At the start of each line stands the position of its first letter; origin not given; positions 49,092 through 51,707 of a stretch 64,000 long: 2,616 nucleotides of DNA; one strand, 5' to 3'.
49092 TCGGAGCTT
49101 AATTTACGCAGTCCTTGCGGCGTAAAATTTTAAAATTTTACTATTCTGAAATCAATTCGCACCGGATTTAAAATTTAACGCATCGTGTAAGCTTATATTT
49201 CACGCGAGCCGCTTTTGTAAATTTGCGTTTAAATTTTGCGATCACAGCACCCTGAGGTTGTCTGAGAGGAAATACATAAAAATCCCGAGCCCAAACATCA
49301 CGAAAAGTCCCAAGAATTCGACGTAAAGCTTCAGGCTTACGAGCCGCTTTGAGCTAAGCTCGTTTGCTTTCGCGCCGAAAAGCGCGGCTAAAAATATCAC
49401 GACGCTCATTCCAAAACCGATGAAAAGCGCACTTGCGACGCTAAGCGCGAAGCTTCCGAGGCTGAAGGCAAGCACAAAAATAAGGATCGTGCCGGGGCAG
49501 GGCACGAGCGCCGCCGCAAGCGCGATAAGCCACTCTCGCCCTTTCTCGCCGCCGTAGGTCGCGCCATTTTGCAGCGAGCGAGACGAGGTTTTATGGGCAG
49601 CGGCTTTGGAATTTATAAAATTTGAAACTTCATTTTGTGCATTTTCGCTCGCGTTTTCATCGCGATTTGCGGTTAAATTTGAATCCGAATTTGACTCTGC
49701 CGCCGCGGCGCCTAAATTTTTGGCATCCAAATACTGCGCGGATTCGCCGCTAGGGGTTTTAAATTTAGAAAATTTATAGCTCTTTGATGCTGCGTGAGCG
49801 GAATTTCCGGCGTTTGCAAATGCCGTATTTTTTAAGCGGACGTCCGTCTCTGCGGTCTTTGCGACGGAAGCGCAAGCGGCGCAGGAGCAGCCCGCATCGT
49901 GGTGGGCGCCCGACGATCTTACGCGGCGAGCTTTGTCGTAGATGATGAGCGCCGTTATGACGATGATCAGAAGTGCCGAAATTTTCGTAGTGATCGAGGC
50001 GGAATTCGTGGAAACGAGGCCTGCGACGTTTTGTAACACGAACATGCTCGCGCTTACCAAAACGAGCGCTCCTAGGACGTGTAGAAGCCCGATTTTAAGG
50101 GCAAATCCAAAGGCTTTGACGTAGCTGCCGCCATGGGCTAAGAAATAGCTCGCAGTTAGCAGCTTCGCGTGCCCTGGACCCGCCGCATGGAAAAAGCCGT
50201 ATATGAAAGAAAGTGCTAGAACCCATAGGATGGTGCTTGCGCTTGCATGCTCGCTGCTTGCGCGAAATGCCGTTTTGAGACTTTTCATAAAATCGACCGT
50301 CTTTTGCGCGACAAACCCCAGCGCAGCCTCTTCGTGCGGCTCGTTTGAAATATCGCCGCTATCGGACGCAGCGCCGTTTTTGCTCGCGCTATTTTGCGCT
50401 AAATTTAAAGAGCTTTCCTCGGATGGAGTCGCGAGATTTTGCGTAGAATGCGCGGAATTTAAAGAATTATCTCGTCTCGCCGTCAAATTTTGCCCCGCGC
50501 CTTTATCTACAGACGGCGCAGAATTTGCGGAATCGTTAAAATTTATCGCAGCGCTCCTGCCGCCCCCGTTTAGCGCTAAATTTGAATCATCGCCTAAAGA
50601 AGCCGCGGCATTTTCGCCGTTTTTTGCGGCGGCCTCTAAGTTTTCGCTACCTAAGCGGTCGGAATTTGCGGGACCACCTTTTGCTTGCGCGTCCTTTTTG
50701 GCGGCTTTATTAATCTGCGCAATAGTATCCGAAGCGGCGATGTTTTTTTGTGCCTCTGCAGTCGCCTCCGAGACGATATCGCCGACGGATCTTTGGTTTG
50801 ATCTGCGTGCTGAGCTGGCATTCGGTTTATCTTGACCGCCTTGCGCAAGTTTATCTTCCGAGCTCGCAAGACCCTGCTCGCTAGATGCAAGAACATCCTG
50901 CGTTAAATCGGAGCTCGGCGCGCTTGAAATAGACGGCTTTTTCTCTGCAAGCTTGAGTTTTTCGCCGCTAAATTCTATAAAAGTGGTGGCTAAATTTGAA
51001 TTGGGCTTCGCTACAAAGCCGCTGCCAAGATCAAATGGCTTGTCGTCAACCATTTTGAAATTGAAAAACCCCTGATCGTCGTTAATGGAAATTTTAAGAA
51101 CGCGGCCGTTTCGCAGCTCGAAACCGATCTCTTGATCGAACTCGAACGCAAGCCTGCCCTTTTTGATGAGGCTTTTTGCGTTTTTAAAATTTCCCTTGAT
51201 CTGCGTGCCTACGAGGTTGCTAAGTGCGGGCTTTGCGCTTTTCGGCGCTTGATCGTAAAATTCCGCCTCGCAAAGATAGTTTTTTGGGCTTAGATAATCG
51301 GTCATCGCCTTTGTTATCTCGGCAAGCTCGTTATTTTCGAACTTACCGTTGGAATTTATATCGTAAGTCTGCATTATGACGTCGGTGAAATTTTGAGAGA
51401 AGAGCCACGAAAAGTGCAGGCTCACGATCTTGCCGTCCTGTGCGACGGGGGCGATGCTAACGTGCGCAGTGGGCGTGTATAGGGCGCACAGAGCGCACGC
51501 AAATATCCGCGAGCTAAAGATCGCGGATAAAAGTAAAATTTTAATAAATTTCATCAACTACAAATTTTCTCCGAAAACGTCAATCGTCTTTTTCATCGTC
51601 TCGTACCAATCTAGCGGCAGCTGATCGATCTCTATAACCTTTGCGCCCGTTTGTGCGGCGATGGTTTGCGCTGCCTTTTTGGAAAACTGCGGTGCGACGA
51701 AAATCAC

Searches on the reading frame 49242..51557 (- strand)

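Call 27: search_protein_families(library=pfam, proteins=[window:49242-51557:-], max_evalue=0.00001)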
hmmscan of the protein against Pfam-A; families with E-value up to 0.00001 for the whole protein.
window:49242-51557:- (771 aa): 2 families
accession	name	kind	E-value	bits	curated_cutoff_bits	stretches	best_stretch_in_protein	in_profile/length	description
PF03824.22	NicO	-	3.2e-15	56.7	27.7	1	444-552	2-113/287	High-affinity nickel-transport protein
PF06226.18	DUF1007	-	6.3e-06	26.8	27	0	38-174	29-153/211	Protein of unknown function (DUF1007)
